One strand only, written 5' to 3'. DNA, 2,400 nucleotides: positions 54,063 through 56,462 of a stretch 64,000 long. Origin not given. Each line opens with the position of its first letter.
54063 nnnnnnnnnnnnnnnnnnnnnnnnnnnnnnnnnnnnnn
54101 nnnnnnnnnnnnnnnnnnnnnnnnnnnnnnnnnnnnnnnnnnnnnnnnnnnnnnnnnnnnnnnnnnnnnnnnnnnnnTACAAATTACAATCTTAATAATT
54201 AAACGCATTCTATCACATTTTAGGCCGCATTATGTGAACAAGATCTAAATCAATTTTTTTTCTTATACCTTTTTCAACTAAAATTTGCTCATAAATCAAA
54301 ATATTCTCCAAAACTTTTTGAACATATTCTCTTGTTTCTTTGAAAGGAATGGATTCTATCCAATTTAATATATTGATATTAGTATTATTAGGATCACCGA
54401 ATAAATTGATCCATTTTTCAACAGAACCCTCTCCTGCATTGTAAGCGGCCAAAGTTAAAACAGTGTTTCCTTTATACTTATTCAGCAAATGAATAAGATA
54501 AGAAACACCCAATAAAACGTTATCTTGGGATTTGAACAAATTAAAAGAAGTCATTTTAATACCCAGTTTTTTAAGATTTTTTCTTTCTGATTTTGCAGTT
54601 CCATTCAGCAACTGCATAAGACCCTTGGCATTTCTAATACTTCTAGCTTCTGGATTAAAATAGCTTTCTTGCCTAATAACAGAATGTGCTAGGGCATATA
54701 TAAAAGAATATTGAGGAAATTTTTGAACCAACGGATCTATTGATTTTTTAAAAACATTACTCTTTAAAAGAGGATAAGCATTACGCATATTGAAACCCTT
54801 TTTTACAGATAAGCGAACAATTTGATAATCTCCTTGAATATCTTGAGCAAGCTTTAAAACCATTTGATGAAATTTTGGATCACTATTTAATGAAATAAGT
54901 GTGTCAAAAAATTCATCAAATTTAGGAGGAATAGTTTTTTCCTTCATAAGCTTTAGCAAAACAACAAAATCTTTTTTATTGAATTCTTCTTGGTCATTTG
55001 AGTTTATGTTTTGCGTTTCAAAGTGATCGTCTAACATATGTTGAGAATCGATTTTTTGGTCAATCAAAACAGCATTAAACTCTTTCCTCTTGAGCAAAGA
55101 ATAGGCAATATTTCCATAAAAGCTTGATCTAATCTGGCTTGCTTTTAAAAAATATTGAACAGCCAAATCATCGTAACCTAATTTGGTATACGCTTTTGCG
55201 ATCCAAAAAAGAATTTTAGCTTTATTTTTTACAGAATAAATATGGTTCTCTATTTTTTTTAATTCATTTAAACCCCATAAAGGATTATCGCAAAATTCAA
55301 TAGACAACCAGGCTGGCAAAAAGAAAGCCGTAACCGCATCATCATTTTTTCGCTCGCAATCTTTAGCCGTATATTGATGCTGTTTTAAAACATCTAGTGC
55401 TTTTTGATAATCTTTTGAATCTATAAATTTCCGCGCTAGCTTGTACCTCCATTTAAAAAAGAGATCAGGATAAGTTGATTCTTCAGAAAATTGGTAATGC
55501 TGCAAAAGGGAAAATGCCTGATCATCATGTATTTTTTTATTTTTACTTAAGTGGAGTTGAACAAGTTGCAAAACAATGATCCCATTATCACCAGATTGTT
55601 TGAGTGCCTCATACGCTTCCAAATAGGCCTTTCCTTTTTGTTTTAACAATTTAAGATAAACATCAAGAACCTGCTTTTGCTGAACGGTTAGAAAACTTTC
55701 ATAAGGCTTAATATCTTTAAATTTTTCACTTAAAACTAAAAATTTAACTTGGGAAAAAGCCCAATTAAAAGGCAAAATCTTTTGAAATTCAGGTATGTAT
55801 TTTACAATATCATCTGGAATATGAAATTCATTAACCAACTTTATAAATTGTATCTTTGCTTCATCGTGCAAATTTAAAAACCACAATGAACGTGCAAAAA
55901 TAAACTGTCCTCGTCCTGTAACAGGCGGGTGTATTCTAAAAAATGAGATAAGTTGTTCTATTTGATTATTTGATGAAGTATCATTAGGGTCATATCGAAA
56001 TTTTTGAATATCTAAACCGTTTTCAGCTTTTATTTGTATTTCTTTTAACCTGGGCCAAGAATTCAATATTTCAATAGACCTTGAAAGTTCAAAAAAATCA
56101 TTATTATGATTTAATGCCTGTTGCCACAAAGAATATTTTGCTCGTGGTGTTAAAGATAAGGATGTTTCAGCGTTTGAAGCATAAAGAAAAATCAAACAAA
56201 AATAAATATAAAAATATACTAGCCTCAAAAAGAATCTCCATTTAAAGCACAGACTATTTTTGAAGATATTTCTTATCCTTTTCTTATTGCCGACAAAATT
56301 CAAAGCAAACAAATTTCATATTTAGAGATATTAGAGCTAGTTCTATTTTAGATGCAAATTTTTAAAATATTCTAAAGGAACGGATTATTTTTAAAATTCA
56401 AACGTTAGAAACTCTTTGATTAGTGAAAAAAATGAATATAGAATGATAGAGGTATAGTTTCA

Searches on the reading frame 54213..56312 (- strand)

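Call 80: search_protein_families(library=pfam, proteins=[window:54213-56312:-], max_evalue=0.01)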
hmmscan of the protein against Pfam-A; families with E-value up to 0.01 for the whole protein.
window:54213-56312:- (699 aa): 3 families
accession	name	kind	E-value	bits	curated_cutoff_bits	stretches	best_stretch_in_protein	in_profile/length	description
PF01464.25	SLT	-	6.2e-23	81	21.3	1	539-644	14-114/117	Transglycosylase SLT domain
PF13181.12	TPR_8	-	6e-05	23.3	25.7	1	365-395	1-31/34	Tetratricopeptide repeat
PF07719.23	TPR_2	-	0.00054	20.3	27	0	365-394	1-30/34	Tetratricopeptide repeat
